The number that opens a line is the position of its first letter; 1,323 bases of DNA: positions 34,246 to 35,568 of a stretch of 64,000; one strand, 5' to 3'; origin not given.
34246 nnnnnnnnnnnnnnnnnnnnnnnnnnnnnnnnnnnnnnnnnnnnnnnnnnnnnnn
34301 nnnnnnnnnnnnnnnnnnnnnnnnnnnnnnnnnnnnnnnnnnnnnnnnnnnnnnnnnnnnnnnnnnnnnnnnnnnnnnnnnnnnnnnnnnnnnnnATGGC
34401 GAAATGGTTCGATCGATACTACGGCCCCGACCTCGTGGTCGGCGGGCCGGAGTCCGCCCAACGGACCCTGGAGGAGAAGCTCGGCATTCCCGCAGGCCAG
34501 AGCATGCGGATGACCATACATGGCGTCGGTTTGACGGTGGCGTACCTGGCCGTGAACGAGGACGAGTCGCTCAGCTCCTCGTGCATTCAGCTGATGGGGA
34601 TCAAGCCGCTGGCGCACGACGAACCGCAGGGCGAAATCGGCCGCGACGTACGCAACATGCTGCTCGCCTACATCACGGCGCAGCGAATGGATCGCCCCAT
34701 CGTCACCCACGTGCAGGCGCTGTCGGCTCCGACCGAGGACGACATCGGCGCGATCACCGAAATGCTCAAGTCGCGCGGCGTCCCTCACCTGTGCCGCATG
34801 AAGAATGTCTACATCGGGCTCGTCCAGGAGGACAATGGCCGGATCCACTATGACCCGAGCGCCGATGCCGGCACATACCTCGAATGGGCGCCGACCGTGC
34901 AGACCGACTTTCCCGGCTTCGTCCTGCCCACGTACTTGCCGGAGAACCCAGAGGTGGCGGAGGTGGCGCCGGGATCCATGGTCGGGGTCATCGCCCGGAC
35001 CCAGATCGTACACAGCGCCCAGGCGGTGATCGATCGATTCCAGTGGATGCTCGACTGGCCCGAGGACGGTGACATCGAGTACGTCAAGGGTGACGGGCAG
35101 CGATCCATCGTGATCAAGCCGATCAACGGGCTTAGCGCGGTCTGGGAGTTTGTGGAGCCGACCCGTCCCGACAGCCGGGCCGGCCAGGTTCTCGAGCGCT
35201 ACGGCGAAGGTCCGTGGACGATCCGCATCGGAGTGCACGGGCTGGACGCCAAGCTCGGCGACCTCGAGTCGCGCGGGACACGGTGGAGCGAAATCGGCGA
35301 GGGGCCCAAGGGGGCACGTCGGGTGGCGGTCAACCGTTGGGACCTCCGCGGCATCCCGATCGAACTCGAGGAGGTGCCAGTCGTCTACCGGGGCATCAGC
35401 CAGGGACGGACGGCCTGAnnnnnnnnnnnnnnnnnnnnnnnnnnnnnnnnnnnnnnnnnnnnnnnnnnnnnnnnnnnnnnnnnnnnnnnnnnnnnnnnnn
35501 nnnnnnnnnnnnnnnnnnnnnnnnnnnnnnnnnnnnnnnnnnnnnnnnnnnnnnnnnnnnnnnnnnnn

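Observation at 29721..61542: Recurrent 14-bp palindrome (consensus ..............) in at least nine promoter regions: candidate master operator of the cluster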

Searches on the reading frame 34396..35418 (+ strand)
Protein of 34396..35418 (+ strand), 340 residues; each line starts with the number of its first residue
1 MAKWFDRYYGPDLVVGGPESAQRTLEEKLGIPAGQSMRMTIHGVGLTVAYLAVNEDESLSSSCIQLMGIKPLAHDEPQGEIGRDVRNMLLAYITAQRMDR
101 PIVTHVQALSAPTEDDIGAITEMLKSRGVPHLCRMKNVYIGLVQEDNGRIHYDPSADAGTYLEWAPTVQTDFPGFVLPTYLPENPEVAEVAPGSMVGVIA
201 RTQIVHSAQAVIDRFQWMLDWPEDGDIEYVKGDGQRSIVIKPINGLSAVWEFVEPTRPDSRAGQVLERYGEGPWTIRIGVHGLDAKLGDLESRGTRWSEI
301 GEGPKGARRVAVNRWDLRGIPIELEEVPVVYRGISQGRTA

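Call 10: search_protein_families(library=pfam, proteins=[window:34396-35418:+])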
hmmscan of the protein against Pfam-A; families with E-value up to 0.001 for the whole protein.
window:34396-35418:+ (340 aa): 0 families

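Call 37: search_protein_families(library=ncbifam, proteins=[window:34396-35418:+], max_evalue=0.00001)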
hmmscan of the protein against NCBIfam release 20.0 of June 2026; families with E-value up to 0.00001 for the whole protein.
window:34396-35418:+ (340 aa): 0 families

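Call 41: find_homologous_proteins(query=window:34396-35418:+)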
Query window:34396-35418:+ (340 aa): 55 proteins with E <= 0.001 among 2991 candidates.
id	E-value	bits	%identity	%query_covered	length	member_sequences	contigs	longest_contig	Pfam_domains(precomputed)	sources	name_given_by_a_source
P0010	8.0e-217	737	95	100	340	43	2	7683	-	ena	-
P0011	1.7e-204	696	88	100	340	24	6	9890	-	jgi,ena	jgi:hypothetical protein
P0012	1.5e-201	687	86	100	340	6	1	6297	-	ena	-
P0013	1.3e-177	608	76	100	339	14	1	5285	-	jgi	jgi:hypothetical protein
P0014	2.7e-177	607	77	100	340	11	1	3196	-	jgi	jgi:hypothetical protein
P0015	3.3e-176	603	76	100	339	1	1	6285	-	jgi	jgi:hypothetical protein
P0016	1.5e-172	591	74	100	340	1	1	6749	-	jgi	jgi:hypothetical protein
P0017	4.2e-172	590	74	100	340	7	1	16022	-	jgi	jgi:hypothetical protein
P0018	1.4e-167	575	74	100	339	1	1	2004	-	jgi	jgi:hypothetical protein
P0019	3.2e-167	574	72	100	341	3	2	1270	-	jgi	jgi:hypothetical protein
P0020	1.2e-164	565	72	99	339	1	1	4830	-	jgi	jgi:hypothetical protein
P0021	7.7e-164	563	72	100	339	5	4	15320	-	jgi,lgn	jgi:hypothetical protein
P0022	6.0e-163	560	71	100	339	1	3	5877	-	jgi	jgi:hypothetical protein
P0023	1.4e-162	559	71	100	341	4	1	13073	-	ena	-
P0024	3.3e-162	557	70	100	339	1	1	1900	-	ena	-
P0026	2.3e-161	555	70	100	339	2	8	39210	-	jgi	jgi:hypothetical protein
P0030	4.0e-150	518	67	100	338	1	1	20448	-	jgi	jgi:hypothetical protein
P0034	6.7e-143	494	66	98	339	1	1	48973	-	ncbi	-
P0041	3.3e-138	478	64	100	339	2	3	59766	-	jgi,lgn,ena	-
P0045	1.8e-133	463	61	99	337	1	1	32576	-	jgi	jgi:hypothetical protein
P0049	5.9e-133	461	61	99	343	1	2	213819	-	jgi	jgi:hypothetical protein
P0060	1.0e-103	365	52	98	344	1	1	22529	-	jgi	jgi:hypothetical protein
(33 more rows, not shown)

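Call 42: find_encoding_contigs(protein=P0026, flank=10000, max_places=1)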
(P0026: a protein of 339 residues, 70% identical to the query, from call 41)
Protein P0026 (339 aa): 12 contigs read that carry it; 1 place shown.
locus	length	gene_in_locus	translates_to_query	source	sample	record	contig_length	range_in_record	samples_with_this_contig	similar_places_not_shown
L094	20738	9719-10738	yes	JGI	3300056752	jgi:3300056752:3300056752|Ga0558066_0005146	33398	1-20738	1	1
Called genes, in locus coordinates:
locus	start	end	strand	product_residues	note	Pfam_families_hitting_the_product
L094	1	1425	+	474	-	?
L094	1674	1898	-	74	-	-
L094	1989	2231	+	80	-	-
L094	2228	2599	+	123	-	-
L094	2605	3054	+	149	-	-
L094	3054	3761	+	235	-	-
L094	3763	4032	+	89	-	-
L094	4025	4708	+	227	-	PF19876:DUF6349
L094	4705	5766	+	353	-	PF13936:HTH_38 (faint)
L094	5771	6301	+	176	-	-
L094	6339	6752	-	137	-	-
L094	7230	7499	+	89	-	-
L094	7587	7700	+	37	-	-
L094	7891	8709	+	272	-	PF00106:adh_short, PF08659:KR, PF13561:adh_short_C2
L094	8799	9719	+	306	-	PF00378:ECH_1, PF16113:ECH_2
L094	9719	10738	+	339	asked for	-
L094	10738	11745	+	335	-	PF00441:Acyl-CoA_dh_1, PF08028:Acyl-CoA_dh_2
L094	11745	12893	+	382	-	PF02770:Acyl-CoA_dh_M, PF00441:Acyl-CoA_dh_1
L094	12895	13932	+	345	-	PF00248:Aldo_ket_red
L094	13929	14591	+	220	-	PF00440:TetR_N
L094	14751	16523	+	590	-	PF07992:Pyr_redox_2 (faint), PF00743:FMO-like, PF01266:DAO (faint), PF01494:FAD_binding_3 (faint), PF13738:Pyr_redox_3, PF13450:NAD_binding_8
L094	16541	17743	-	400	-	PF00108:Thiolase_N, PF02803:Thiolase_C, PF22691:Thiolase_C_1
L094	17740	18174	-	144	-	PF12172:zf-ChsH2, PF01796:OB_ChsH2_C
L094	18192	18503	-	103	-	-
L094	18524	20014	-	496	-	PF00501:AMP-binding, PF13193:AMP-binding_C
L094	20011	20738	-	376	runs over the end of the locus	PF02771:Acyl-CoA_dh_N, PF00441:Acyl-CoA_dh_1, PF08028:Acyl-CoA_dh_2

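Call 43: find_encoding_contigs(protein=P0034, flank=10000, max_places=1)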
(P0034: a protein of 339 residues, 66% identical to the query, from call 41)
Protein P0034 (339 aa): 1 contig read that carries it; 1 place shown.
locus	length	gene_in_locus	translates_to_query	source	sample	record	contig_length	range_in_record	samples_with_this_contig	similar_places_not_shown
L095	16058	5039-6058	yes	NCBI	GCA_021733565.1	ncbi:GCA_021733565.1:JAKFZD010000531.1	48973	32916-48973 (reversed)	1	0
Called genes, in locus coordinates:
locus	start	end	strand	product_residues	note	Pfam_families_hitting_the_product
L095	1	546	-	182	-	?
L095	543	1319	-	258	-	PF00106:adh_short, PF13561:adh_short_C2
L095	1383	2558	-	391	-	PF02771:Acyl-CoA_dh_N, PF02770:Acyl-CoA_dh_M, PF00441:Acyl-CoA_dh_1, PF08028:Acyl-CoA_dh_2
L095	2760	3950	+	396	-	PF00108:Thiolase_N, PF00109:ketoacyl-synt, PF02803:Thiolase_C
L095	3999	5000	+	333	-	PF01636:APH, PF02958:EcKL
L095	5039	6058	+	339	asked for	-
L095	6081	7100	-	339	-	-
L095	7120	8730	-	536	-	PF00743:FMO-like, PF01266:DAO (faint), PF07992:Pyr_redox_2, PF13450:NAD_binding_8, PF13738:Pyr_redox_3, PF13434:Lys_Orn_oxgnase (faint)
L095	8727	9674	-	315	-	PF00106:adh_short, PF08659:KR, PF13561:adh_short_C2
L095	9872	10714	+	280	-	PF00135:COesterase, PF20434:BD-FAE, PF07859:Abhydrolase_3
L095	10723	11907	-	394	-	PF02771:Acyl-CoA_dh_N (faint), PF02770:Acyl-CoA_dh_M, PF00441:Acyl-CoA_dh_1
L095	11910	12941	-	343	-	PF02771:Acyl-CoA_dh_N, PF00441:Acyl-CoA_dh_1, PF08028:Acyl-CoA_dh_2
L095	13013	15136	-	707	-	PF02653:BPD_transp_2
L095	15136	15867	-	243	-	PF00005:ABC_tran, PF13401:AAA_22 (faint), PF13304:AAA_21 (faint)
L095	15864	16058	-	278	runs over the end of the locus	PF13555:AAA_29 (faint), PF00005:ABC_tran, PF02463:SMC_N (weak), PF13304:AAA_21 (faint), PF12399:BCA_ABC_TP_C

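Call 44: find_encoding_contigs(protein=P0041, flank=10000, max_places=1)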
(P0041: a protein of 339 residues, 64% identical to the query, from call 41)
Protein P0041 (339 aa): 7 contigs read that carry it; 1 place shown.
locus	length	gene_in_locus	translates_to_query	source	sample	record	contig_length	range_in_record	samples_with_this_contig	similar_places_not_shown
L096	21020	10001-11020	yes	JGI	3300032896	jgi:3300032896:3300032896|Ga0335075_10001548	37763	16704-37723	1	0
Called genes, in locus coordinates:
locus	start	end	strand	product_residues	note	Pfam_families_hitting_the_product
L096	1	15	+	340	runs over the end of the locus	PF02515:CoA_transf_3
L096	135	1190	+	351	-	PF01636:APH, PF02958:EcKL (weak)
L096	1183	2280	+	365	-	PF01636:APH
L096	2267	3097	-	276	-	PF13350:Y_phosphatase3, PF22784:PTP-SAK (weak), PF22785:Tc-R-P (faint)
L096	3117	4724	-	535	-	PF00743:FMO-like, PF07992:Pyr_redox_2, PF13450:NAD_binding_8, PF13738:Pyr_redox_3, PF13434:Lys_Orn_oxgnase (weak)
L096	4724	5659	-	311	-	PF00106:adh_short, PF08659:KR, PF13561:adh_short_C2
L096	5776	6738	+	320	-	PF00135:COesterase, PF20434:BD-FAE, PF07859:Abhydrolase_3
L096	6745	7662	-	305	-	PF00378:ECH_1, PF16113:ECH_2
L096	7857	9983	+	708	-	PF02629:CoA_binding (weak), PF13380:CoA_binding_2, PF13607:Succ_CoA_lig, PF13549:ATP-grasp_5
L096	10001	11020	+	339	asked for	-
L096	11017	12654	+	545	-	PF00501:AMP-binding, PF13193:AMP-binding_C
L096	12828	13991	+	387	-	PF22691:Thiolase_C_1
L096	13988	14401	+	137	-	PF12172:zf-ChsH2 (weak), PF01796:OB_ChsH2_C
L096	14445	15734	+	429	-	PF04909:Amidohydro_2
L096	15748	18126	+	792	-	PF02515:CoA_transf_3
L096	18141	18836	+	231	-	-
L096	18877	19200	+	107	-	-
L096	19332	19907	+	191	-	-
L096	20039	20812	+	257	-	PF00106:adh_short, PF13561:adh_short_C2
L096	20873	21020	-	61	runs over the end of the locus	?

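Call 45: find_encoding_contigs(protein=P0049, flank=10000, max_places=1)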
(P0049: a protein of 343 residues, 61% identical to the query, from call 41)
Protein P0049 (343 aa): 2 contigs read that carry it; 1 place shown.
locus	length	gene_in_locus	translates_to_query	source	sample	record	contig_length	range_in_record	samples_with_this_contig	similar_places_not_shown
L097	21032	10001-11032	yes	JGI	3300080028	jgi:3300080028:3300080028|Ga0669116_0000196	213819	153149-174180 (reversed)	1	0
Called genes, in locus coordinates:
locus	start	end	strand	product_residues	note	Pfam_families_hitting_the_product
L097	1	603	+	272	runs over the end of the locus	PF00106:adh_short, PF08659:KR, PF13561:adh_short_C2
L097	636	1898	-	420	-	PF13458:Peripla_BP_6, PF01094:ANF_receptor (weak)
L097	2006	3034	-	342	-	PF00296:Bac_luciferase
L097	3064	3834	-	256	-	PF00106:adh_short, PF08659:KR (weak), PF13561:adh_short_C2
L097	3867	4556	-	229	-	PF00005:ABC_tran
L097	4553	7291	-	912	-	PF02653:BPD_transp_2, PF00005:ABC_tran, PF13304:AAA_21 (faint), PF12399:BCA_ABC_TP_C (weak)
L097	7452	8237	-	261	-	PF00106:adh_short, PF01370:Epimerase (weak), PF08659:KR, PF13561:adh_short_C2, PF23441:SDR (weak)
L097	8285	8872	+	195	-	PF02627:CMD (weak)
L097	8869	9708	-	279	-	PF00106:adh_short, PF13561:adh_short_C2, PF23441:SDR (weak)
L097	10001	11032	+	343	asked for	-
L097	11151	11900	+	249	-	PF00378:ECH_1, PF16113:ECH_2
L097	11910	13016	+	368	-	PF02515:CoA_transf_3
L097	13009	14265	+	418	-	PF02515:CoA_transf_3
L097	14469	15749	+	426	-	PF13458:Peripla_BP_6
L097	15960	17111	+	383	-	PF02771:Acyl-CoA_dh_N, PF02770:Acyl-CoA_dh_M, PF00441:Acyl-CoA_dh_1, PF08028:Acyl-CoA_dh_2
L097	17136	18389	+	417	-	PF02770:Acyl-CoA_dh_M, PF00441:Acyl-CoA_dh_1, PF08028:Acyl-CoA_dh_2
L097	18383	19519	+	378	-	PF02771:Acyl-CoA_dh_N, PF02770:Acyl-CoA_dh_M, PF00441:Acyl-CoA_dh_1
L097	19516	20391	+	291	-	PF00441:Acyl-CoA_dh_1, PF08028:Acyl-CoA_dh_2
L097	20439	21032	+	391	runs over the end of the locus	PF02771:Acyl-CoA_dh_N, PF02770:Acyl-CoA_dh_M, PF00441:Acyl-CoA_dh_1, PF08028:Acyl-CoA_dh_2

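Call 47: search_protein_families(library=pfam, proteins=[L094:13929-14591:+, L096:18141-18836:+, L096:18877-19200:+, L096:19332-19907:+, L097:8285-8872:+], max_evalue=0.1)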
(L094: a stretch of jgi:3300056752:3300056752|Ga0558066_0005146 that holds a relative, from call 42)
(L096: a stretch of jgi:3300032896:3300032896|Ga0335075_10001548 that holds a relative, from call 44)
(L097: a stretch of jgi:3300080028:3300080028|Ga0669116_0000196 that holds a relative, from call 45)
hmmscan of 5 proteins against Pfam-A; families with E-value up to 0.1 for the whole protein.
L094:13929-14591:+ (220 aa): 4 families
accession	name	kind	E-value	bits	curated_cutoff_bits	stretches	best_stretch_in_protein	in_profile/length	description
PF00440.29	TetR_N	-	1.2e-14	54.3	24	1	29-74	1-46/47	Bacterial regulatory proteins, tetR family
PF17918.6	TetR_C_15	-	0.039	15.1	26.8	1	102-196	6-99/108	Tetracyclin repressor-like, C-terminal domain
PF22106.1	NGO1945_C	-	0.051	14.4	27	0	71-113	51-92/93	NGO1945 C-terminal domain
PF13022.12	HTH_Tnp_1_2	-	0.097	13.2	27.9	0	33-90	15-75/122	Helix-turn-helix of insertion element transposase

L096:18141-18836:+ (231 aa): 1 family
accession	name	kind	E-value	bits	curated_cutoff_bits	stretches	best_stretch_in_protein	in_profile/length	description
PF10400.15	Vir_act_alpha_C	-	0.013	16.6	22.4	1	117-199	2-76/78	Virulence activator alpha C-term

L096:18877-19200:+ (107 aa): 1 family
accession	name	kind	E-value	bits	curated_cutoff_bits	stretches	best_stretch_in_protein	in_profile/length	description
PF24043.1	DUF7352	-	0.0018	18.9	27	1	15-85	3-74/97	Domain of unknown function (DUF7352)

L096:19332-19907:+ (191 aa): 1 family
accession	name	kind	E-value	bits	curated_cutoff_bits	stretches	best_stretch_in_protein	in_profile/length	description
PF02627.25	CMD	-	4.3e-05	23.9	23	1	46-104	7-64/84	Carboxymuconolactone decarboxylase family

L097:8285-8872:+ (195 aa): 1 family
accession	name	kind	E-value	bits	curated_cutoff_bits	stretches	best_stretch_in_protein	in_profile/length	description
PF02627.25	CMD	-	2.6e-07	31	23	1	44-104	5-65/84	Carboxymuconolactone decarboxylase family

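Call 51: find_encoding_contigs(protein=P0045, flank=10000, max_places=1)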
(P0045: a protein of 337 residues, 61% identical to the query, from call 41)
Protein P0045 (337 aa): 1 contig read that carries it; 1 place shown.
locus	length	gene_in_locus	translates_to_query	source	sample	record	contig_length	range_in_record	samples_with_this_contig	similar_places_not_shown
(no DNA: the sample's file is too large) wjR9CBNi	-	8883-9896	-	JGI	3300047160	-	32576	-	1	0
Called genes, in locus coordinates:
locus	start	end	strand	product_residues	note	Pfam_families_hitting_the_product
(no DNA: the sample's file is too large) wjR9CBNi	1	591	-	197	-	?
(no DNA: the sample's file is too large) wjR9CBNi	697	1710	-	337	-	PF00296:Bac_luciferase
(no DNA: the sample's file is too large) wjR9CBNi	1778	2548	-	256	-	PF00106:adh_short, PF08659:KR (weak), PF13561:adh_short_C2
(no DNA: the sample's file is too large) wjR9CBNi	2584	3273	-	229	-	PF00005:ABC_tran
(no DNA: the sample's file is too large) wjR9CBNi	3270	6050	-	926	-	PF02653:BPD_transp_2, PF00005:ABC_tran, PF13304:AAA_21 (faint), PF12399:BCA_ABC_TP_C (weak)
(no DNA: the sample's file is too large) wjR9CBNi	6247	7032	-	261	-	PF00106:adh_short, PF01370:Epimerase (weak), PF08659:KR, PF13561:adh_short_C2, PF23441:SDR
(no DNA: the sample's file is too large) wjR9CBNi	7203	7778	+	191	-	-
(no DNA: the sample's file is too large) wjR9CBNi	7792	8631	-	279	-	PF00106:adh_short, PF13561:adh_short_C2, PF23441:SDR (weak)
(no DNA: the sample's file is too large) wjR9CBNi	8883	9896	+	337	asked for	-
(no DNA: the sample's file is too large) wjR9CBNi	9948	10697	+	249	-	PF00378:ECH_1, PF16113:ECH_2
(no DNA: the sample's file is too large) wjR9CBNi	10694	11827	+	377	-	PF02515:CoA_transf_3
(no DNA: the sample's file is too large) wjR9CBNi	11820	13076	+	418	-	PF02515:CoA_transf_3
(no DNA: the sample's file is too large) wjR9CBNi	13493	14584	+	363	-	PF13458:Peripla_BP_6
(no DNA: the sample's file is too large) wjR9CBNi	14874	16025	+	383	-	PF02771:Acyl-CoA_dh_N, PF02770:Acyl-CoA_dh_M, PF00441:Acyl-CoA_dh_1, PF08028:Acyl-CoA_dh_2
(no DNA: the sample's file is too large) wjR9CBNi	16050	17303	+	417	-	PF02770:Acyl-CoA_dh_M, PF00441:Acyl-CoA_dh_1, PF08028:Acyl-CoA_dh_2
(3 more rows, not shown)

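Call 52: find_encoding_contigs(protein=P0060, flank=10000, max_places=1)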
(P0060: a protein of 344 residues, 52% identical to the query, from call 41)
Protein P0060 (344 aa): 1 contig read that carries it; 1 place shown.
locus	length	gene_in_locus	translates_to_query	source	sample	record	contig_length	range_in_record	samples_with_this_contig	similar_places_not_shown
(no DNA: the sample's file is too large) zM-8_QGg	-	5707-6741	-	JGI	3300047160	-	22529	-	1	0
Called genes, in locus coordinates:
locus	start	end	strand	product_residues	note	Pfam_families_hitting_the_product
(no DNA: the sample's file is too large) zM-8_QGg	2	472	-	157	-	?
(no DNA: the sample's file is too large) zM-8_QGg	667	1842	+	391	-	PF02771:Acyl-CoA_dh_N, PF02770:Acyl-CoA_dh_M, PF00441:Acyl-CoA_dh_1, PF08028:Acyl-CoA_dh_2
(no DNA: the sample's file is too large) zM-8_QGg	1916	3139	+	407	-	PF02771:Acyl-CoA_dh_N (faint), PF02770:Acyl-CoA_dh_M, PF00441:Acyl-CoA_dh_1, PF08028:Acyl-CoA_dh_2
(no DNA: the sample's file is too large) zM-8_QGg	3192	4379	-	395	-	PF02770:Acyl-CoA_dh_M, PF00441:Acyl-CoA_dh_1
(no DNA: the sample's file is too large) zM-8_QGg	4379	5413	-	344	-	PF02771:Acyl-CoA_dh_N, PF00441:Acyl-CoA_dh_1, PF08028:Acyl-CoA_dh_2 (weak)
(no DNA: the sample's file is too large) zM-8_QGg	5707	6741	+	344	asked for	-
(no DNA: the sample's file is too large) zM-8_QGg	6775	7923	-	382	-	PF02771:Acyl-CoA_dh_N, PF02770:Acyl-CoA_dh_M, PF00441:Acyl-CoA_dh_1, PF22924:ACOX_C_alpha1 (faint), PF08028:Acyl-CoA_dh_2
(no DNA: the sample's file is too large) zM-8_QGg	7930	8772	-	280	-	PF13561:adh_short_C2, PF00106:adh_short, PF08659:KR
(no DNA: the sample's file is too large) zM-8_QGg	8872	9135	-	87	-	-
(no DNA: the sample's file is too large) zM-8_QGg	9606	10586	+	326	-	PF00296:Bac_luciferase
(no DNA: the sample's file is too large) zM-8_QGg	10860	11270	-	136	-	PF14534:DUF4440 (weak), PF12680:SnoaL_2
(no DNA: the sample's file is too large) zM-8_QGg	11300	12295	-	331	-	PF00296:Bac_luciferase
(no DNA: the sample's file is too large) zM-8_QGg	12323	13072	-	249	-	PF10340:Say1_Mug180, PF20434:BD-FAE, PF07859:Abhydrolase_3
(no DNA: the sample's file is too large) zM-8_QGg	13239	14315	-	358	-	PF08240:ADH_N, PF00107:ADH_zinc_N, PF13602:ADH_zinc_N_2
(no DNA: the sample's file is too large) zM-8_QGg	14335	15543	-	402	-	PF00067:p450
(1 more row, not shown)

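Call 53: find_encoding_contigs(protein=P0030, flank=10000, max_places=1)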
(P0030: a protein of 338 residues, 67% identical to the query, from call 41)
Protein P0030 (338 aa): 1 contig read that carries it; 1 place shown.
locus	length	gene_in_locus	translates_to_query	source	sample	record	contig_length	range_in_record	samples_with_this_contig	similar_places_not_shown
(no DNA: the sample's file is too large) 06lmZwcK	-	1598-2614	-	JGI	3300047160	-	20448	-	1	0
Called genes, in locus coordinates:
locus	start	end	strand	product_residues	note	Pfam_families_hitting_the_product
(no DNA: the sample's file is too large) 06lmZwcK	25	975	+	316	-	PF13549:ATP-grasp_5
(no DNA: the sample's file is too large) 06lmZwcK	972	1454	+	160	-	PF00903:Glyoxalase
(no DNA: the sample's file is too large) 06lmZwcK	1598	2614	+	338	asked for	-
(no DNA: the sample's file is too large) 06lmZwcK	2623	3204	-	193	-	PF02627:CMD (weak)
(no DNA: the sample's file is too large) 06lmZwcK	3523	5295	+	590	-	PF00743:FMO-like, PF00890:FAD_binding_2 (weak), PF01266:DAO (weak), PF01494:FAD_binding_3 (faint), PF07992:Pyr_redox_2, PF13738:Pyr_redox_3, PF13450:NAD_binding_8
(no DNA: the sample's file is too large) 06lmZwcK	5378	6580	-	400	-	PF00108:Thiolase_N, PF02803:Thiolase_C, PF22691:Thiolase_C_1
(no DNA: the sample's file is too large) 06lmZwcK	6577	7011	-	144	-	PF12172:zf-ChsH2 (weak), PF01796:OB_ChsH2_C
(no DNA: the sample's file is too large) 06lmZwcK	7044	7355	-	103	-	-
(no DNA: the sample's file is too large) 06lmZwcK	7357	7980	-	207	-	PF00501:AMP-binding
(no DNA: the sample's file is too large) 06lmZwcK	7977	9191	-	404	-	PF02515:CoA_transf_3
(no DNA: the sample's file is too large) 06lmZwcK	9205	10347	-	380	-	PF02515:CoA_transf_3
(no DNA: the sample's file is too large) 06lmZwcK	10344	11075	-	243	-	PF00005:ABC_tran, PF13304:AAA_21 (faint)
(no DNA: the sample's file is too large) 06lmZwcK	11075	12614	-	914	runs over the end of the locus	PF02653:BPD_transp_2, PF00005:ABC_tran, PF13304:AAA_21 (faint), PF12399:BCA_ABC_TP_C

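Call 58: search_solved_structures(query=window:34396-35418:+, max_evalue=1)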
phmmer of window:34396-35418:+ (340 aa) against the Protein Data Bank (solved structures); distinct sequences matched with E-value up to 1: 6.
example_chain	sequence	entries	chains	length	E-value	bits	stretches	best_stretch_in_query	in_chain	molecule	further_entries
6xbs_A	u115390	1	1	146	6.6e-06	28.4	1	243-325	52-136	Methylmalonyl-CoA epimerase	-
6wf6_A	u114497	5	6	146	7.9e-06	28.2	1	244-325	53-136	Methylmalonyl-CoA epimerase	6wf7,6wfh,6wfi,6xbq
6xbv_A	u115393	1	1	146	7.9e-06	28.2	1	244-325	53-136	Methylmalonyl-CoA epimerase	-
6xbr_A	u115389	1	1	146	1.1e-05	27.8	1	244-325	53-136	Methylmalonyl-CoA epimerase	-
6xbt_A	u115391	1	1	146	1.8e-05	27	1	244-325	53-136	Methylmalonyl-CoA epimerase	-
3oa4_A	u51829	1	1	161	0.23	13.5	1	250-323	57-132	glyoxalase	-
